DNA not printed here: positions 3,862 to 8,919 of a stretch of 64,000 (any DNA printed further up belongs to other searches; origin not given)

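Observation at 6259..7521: Full-length intein with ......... homing endonuclease inside DnaE, at a site 4 residues downstream of the cyanobacterial split-intein site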

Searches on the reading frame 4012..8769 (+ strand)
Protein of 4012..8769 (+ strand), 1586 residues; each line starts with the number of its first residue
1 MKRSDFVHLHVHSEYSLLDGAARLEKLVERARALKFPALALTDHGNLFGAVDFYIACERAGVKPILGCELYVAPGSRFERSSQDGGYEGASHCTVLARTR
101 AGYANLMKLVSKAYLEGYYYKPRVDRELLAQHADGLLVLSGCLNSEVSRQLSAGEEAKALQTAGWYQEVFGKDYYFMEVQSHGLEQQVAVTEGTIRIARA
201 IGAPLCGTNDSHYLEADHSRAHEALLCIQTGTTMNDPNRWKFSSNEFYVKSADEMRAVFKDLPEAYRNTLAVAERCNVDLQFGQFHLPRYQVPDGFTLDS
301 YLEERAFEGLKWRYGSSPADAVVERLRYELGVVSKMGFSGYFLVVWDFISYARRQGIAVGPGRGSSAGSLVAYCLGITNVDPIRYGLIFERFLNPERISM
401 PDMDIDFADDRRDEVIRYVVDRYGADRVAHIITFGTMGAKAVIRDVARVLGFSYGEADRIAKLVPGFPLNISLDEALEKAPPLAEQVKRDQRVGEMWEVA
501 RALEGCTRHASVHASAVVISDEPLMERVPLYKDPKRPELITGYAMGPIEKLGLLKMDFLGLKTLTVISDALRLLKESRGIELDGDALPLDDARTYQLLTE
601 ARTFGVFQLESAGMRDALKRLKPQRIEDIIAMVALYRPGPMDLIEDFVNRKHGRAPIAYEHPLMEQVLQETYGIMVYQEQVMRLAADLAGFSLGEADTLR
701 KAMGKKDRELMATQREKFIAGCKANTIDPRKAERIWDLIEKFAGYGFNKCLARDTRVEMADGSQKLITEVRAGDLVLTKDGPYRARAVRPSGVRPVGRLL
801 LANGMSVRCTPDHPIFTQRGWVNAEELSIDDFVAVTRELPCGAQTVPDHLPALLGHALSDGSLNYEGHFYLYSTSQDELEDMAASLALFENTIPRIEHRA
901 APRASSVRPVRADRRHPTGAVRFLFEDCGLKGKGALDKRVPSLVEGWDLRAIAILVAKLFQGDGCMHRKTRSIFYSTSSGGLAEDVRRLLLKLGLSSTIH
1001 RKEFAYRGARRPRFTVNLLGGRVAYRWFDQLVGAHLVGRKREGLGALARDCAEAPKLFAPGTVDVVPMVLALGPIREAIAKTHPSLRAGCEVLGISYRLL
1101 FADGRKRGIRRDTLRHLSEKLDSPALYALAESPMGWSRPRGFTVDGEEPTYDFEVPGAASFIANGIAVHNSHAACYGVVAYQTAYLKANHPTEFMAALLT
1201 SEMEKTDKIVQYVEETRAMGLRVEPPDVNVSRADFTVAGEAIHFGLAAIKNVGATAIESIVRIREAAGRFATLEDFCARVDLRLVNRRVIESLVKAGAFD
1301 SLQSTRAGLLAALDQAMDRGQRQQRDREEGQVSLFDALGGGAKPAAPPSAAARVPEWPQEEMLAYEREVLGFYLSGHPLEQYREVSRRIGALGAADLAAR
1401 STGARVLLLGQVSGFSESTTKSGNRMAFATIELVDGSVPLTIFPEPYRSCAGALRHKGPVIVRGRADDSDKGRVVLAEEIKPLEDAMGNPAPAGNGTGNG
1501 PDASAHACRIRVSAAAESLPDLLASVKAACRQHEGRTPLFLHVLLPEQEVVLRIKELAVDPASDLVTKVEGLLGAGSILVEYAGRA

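Call 5: search_protein_families(library=pfam, proteins=[window:4012-8769:+], max_evalue=0.1)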
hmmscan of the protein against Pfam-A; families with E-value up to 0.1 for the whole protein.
window:4012-8769:+ (1586 aa): 10 families
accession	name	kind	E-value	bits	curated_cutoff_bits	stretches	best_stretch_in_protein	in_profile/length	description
PF07733.18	DNA_pol3_alpha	-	1.2e-99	333.6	23.9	1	301-560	2-260/260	Bacterial DNA polymerase III alpha NTPase domain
PF17657.6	DNA_pol3_finger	-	3.5e-66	222.1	22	1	563-725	1-165/166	Bacterial DNA polymerase III alpha subunit finger domain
PF02811.25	PHP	-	3.5e-55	187.2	26.4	1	8-182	1-164/164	PHP domain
PF14579.12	HHH_6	-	6.3e-30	103.7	25.6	1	1220-1307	1-88/90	Helix-hairpin-helix motif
PF14528.11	LAGLIDADG_3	-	2.4e-11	44.2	22.5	1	955-1026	6-76/82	LAGLIDADG-like domain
PF14890.11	Intein_splicing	-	4.7e-09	36.7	35.8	1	794-1170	48-155/155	Intein splicing domain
PF14623.11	Vint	-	7.1e-07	29.6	27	1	750-825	2-74/166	Hint-domain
PF01336.31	tRNA_anti-codon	-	5e-05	23.6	27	1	1408-1483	3-75/75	OB-fold nucleic acid binding domain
PF05203.21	Hom_end_hint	-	0.00011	22.7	32.1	1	750-785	1-36/228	Hom_end-associated Hint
PF13403.11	Hint_2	-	0.01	16.6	28.4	1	750-789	2-38/147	Hint domain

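Call 6: search_protein_families(library=ncbifam, proteins=[window:4012-8769:+], max_evalue=0.1)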
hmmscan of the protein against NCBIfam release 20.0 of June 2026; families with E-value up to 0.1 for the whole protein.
window:4012-8769:+ (1586 aa): 31 families (the best 25 are shown)
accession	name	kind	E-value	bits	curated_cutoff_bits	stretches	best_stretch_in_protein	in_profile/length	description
NF004226.0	PRK05673.1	equivalog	0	1437.1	1002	2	2-750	2-752/1146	DNA polymerase III subunit alpha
NF005298.0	PRK06826.1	equivalog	0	1416.2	1260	2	3-752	2-753/1151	DNA polymerase III subunit alpha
TIGR00594.1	polc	superfamily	0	1346.4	434.35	2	6-750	1-750/1022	DNA polymerase III subunit alpha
NF005617.0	PRK07374.1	equivalog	0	1081.9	1653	2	5-750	2-762/1170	DNA polymerase III subunit alpha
NF005377.0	PRK06920.1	equivalog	5.8e-303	1007.9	1806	2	5-752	2-731/1108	DNA polymerase III subunit alpha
NF007079.0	PRK09532.1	equivalog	4.2e-232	773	1525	1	6-821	3-854/876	DNA polymerase III subunit alpha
NF005516.0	PRK07135.1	equivalog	1.2e-198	662.6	1084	3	263-752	193-683/974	DNA polymerase III DnaE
NF004225.0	PRK05672.1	subfamily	3.5e-198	661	939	2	4-749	4-738/1047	error-prone DNA polymerase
NF005582.0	PRK07279.1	equivalog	2.1e-185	618.6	1279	2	6-750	2-683/1033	DNA polymerase III subunit alpha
NF004550.0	PRK05898.1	equivalog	2.3e-179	598.7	1182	3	210-749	142-676/971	DNA polymerase III subunit alpha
NF005616.0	PRK07373.1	equivalog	5.1e-86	289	646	1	1146-1485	11-362/449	DNA polymerase III subunit alpha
NF001688.0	PRK00448.1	equivalog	3.4e-51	174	873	3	90-383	614-913/1445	PolC-type DNA polymerase III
TIGR01405.1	polC_Gram_pos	equivalog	1.5e-45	155.4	1043.45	4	90-383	380-678/1211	DNA polymerase III subunit alpha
NF005852.0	PRK07773.1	equivalog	9.9e-44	149.8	780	1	750-1173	398-829/886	replicative DNA helicase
NF007072.0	PRK09519.1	equivalog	3.5e-14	52.1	1024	1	748-1001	250-514/790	intein-containing recombinase RecA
TIGR01443.1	intein_Cterm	domain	9.8e-06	25.7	15.6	1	1150-1171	2-24/24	intein C-terminal splicing region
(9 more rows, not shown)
